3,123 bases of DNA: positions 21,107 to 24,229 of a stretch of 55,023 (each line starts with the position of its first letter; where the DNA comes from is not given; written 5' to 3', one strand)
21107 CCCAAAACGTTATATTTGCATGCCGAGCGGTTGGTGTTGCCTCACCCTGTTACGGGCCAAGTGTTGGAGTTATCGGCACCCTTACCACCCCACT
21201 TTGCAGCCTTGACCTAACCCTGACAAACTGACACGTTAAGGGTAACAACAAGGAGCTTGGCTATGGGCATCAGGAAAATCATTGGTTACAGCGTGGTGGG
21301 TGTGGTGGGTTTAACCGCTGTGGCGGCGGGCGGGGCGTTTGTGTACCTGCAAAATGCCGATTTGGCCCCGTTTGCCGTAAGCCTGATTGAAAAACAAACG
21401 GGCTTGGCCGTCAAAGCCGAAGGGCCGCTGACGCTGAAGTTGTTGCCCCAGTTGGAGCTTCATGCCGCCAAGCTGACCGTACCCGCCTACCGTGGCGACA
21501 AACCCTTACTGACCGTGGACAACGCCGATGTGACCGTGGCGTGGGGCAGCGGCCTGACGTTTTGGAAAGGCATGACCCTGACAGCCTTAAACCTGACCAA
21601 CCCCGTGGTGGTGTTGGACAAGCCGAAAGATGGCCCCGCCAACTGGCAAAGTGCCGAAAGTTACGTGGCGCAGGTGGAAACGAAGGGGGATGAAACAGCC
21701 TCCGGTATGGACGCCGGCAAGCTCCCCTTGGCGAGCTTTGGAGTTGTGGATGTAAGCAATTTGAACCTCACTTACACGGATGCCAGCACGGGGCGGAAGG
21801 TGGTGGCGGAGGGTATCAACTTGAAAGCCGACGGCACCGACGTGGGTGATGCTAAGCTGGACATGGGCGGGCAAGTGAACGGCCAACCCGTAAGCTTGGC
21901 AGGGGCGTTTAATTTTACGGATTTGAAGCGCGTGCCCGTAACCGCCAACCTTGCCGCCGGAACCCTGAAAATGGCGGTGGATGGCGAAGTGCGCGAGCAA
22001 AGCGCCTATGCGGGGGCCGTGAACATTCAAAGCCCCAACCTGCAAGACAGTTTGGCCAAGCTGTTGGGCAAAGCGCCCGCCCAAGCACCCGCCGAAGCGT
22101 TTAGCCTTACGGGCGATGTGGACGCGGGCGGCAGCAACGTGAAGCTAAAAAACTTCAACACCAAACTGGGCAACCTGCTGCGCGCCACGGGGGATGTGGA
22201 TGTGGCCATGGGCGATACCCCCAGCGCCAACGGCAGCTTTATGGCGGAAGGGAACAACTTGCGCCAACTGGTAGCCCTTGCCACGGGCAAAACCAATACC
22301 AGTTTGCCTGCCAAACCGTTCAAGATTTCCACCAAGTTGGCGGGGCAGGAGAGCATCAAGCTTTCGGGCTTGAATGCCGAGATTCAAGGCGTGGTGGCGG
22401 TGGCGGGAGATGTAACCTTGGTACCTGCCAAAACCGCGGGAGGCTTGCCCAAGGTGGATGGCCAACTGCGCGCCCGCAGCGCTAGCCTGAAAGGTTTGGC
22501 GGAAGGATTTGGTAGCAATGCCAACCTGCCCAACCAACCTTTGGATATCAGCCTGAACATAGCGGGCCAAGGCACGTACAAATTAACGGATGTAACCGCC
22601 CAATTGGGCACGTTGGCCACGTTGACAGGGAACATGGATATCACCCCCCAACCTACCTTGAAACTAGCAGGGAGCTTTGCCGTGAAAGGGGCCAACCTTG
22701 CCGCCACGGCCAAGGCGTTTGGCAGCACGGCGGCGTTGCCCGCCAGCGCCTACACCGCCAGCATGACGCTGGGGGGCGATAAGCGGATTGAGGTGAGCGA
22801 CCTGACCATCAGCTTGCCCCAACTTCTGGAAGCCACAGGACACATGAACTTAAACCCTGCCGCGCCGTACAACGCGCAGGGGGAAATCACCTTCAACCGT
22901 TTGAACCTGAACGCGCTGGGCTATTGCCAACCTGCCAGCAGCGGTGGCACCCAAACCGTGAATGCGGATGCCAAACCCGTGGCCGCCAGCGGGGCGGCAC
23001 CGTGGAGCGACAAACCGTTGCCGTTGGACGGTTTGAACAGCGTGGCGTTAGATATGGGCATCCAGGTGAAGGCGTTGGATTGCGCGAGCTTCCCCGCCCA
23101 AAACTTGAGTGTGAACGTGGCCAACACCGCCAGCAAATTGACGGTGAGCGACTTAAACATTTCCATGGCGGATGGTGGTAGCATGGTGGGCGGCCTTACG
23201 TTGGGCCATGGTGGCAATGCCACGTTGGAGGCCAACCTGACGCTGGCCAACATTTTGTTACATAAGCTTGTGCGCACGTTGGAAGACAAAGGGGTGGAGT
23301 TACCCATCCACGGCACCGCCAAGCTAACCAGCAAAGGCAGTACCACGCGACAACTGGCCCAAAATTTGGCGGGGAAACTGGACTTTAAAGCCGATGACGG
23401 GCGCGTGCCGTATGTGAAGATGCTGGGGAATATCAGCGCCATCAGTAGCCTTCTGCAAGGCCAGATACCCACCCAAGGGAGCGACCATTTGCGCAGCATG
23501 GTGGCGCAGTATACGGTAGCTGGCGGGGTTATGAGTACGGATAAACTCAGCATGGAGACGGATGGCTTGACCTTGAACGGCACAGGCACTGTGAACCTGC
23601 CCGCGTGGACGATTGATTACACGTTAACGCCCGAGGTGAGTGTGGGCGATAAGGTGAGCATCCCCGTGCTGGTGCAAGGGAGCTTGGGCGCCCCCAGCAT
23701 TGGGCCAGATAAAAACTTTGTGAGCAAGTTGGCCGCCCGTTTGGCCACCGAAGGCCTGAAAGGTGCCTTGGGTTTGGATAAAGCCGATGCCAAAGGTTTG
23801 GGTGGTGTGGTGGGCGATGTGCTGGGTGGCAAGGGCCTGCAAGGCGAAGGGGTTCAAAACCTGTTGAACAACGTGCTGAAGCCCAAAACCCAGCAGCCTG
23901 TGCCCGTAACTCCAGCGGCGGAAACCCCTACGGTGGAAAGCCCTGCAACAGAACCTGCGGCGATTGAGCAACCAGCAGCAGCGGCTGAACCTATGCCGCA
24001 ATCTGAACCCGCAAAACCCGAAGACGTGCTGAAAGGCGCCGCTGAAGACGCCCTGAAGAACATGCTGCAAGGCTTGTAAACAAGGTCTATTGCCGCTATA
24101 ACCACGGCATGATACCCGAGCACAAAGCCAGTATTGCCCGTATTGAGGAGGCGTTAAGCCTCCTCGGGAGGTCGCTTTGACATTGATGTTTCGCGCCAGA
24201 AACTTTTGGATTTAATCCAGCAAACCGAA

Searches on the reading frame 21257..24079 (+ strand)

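Call 47: search_protein_families(library=pfam, proteins=[window:21257-24079:+], max_evalue=0.00001)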
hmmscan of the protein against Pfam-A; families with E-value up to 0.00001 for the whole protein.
window:21257-24079:+ (940 aa): 1 family
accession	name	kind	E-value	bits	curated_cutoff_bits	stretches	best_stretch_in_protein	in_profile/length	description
PF05170.20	AsmA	-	3.2e-18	66.3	29.8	1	539-761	381-604/607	AsmA family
